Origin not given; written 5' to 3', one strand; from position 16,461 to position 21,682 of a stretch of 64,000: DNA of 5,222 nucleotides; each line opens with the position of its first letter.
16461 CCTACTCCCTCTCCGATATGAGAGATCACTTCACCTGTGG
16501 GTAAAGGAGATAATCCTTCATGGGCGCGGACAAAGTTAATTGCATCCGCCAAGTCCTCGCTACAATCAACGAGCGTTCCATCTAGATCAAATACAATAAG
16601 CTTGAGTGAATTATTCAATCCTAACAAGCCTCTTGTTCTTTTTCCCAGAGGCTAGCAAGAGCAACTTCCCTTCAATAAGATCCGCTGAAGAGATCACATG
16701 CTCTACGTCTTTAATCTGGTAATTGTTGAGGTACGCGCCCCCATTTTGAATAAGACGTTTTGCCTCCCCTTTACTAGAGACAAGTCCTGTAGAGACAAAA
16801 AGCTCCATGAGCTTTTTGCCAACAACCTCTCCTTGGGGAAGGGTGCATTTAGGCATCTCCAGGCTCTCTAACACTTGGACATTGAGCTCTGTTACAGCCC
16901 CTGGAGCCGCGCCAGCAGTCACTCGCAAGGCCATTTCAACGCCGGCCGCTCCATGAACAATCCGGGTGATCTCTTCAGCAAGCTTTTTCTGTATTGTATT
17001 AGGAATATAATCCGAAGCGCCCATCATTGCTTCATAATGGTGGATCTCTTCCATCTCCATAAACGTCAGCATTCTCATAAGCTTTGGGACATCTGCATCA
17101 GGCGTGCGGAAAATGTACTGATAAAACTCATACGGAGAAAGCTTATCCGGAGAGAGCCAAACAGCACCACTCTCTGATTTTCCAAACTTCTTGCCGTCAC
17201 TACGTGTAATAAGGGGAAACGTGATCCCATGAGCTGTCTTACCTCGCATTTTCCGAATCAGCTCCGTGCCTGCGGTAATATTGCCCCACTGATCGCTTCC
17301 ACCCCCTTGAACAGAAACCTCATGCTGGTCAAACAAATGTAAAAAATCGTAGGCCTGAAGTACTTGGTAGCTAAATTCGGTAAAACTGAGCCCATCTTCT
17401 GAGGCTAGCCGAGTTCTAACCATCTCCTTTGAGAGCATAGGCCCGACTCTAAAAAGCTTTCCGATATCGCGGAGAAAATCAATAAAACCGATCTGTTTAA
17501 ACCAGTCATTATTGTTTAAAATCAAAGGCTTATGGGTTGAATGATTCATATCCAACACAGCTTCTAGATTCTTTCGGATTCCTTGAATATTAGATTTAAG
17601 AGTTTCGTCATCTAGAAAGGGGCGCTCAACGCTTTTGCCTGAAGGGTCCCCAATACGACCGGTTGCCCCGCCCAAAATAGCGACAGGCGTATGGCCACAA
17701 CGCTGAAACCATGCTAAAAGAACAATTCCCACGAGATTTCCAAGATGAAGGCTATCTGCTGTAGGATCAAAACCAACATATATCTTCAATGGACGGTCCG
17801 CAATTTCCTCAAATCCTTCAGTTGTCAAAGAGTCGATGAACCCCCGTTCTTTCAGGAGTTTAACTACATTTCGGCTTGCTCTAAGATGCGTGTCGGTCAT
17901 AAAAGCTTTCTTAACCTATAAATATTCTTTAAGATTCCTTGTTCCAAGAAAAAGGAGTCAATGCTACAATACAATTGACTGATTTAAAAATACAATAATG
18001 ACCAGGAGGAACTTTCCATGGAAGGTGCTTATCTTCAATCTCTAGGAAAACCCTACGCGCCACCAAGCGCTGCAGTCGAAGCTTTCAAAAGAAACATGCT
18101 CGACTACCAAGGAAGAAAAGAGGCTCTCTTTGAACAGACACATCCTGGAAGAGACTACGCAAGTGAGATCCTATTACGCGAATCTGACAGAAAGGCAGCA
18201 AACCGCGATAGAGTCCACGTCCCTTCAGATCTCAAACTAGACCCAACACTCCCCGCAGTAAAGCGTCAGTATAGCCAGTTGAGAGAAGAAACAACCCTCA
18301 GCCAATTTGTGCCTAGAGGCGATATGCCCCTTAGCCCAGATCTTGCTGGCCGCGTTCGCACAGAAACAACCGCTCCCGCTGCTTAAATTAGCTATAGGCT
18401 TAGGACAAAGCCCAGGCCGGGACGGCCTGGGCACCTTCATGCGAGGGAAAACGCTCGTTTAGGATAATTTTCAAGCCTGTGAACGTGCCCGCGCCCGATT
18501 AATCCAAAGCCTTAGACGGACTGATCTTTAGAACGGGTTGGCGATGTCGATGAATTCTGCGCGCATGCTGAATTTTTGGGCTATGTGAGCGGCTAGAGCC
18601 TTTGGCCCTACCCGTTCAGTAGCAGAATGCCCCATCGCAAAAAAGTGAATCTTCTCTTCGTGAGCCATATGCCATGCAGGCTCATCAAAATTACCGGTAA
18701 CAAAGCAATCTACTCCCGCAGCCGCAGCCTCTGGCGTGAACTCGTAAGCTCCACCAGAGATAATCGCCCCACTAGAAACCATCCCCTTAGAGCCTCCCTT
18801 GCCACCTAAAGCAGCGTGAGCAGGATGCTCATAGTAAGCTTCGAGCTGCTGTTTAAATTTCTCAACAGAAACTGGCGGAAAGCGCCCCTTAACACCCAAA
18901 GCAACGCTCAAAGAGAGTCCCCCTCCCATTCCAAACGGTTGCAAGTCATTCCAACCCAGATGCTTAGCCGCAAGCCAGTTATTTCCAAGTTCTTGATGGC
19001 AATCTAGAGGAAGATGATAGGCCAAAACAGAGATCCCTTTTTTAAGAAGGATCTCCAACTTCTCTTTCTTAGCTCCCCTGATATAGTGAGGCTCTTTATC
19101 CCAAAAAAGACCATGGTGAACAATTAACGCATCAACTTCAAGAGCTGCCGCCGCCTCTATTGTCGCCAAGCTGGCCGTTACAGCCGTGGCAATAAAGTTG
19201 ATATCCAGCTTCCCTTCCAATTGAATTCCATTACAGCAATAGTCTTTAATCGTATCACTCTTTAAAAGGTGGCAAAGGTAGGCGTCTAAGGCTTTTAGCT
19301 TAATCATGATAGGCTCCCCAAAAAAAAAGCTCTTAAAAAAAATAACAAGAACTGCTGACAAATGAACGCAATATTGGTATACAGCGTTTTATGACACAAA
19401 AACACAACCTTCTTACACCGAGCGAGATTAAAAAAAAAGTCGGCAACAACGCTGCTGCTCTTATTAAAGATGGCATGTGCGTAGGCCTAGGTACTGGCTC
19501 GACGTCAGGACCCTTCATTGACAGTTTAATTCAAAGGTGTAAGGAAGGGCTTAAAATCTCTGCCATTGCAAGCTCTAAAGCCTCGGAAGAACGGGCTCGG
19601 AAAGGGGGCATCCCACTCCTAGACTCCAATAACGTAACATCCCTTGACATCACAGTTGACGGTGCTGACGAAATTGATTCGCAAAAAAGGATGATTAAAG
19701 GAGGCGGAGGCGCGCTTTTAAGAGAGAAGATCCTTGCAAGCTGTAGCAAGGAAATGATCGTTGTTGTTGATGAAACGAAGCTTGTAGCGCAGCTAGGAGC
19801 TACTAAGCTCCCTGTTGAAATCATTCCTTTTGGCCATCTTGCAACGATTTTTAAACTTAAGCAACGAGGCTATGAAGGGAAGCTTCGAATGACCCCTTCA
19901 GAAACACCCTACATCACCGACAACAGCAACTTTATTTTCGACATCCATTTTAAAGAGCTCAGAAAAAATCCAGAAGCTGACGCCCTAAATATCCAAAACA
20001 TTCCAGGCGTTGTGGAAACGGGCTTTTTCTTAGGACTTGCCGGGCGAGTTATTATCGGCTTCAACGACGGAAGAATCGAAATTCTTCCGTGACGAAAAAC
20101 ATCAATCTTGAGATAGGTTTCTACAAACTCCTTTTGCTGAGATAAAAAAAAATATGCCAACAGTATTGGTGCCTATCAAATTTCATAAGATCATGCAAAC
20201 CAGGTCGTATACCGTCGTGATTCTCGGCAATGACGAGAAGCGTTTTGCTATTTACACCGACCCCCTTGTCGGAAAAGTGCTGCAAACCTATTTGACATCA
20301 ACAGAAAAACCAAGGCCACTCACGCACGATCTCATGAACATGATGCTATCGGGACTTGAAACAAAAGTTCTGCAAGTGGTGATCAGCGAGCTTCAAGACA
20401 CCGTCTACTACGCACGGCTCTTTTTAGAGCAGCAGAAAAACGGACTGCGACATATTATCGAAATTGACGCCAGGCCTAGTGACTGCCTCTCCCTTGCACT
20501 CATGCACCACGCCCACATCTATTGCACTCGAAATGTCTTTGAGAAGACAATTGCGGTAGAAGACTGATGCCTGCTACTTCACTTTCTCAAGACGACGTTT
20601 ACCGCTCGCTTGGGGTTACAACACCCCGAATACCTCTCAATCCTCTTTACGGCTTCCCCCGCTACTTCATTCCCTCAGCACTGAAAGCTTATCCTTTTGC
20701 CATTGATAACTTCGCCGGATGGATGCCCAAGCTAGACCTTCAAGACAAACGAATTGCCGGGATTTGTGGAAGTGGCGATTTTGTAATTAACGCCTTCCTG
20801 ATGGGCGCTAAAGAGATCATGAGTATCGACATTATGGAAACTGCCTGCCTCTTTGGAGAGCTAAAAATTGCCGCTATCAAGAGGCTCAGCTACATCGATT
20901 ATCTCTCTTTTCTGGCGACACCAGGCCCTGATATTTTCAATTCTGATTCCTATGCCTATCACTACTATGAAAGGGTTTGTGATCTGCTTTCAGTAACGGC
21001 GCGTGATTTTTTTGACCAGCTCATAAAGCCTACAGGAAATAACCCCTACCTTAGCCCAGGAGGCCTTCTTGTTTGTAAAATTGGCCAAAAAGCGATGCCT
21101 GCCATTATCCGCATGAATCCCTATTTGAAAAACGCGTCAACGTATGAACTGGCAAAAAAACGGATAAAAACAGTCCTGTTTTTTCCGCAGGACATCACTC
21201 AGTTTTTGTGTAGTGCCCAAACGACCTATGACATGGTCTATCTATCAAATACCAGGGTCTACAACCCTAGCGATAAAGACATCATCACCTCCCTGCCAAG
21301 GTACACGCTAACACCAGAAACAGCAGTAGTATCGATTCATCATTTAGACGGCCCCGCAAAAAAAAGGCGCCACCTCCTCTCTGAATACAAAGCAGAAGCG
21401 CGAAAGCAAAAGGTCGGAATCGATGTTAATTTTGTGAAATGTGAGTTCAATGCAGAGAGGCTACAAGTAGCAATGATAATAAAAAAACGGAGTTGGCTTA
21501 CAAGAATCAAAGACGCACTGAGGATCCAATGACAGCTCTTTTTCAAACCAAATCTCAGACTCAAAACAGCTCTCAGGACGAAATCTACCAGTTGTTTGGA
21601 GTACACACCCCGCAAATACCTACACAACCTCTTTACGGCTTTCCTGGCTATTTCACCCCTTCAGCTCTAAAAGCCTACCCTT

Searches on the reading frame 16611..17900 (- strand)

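Call 11: search_protein_families(library=pfam, proteins=[window:16611-17900:-], max_evalue=0.0001)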
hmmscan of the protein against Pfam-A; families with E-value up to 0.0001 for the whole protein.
window:16611-17900:- (429 aa): 3 families
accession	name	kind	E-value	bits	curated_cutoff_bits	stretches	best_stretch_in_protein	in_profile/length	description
PF00579.31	tRNA-synt_1b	-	8.7e-79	265.3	21.1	1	36-324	4-283/292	tRNA synthetases class I (W and Y)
PF22421.1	SYY_C-terminal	-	2.4e-13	50.2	27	1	348-425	8-82/83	Tyrosine--tRNA ligase SYY-like C-terminal domain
PF16714.10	TyrRSs_C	-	4.5e-09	36.6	30.6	1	350-392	9-51/120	Tyrosyl-tRNA synthetase C-terminal domain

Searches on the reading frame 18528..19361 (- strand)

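Call 11: search_protein_families(library=pfam, proteins=[window:18528-19361:-], max_evalue=0.0001)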
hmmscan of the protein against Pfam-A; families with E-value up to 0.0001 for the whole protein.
window:18528-19361:- (277 aa): 1 family
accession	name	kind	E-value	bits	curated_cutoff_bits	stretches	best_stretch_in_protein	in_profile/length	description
PF01784.24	DUF34_NIF3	-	1.1e-53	182.9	23.4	1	21-274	2-254/256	Duf34/NIF3 (NGG1p interacting factor 3)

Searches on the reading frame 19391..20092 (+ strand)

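Call 11: search_protein_families(library=pfam, proteins=[window:19391-20092:+], max_evalue=0.0001)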
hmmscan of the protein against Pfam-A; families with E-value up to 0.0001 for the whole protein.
window:19391-20092:+ (233 aa): 2 families
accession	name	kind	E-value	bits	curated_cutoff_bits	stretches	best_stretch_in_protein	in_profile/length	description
PF06026.20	Rib_5-P_isom_A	-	1.8e-60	204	26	1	58-227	2-173/173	Ribose 5-phosphate isomerase A (phosphoriboisomerase A)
PF00455.28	DeoRC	-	4.6e-06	27.1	31.8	0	12-47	4-39/160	DeoR C terminal sensor domain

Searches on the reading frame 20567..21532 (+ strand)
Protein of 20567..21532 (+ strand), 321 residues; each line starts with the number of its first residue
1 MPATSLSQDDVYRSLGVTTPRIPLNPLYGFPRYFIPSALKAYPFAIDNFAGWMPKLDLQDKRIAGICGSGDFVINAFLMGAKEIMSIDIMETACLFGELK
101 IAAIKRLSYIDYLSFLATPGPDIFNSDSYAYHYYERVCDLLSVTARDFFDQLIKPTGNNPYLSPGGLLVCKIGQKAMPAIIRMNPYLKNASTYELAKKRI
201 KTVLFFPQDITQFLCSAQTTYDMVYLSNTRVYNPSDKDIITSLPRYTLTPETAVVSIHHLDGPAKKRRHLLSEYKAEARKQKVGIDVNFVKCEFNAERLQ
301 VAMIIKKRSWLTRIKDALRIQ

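Call 11: search_protein_families(library=pfam, proteins=[window:20567-21532:+], max_evalue=0.0001)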
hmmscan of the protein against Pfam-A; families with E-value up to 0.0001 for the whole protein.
window:20567-21532:+ (321 aa): 1 family
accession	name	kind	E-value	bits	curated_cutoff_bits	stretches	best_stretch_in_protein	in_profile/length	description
PF11899.13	DUF3419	-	1.9e-05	24.5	28.2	1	60-151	31-117/385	Protein of unknown function (DUF3419)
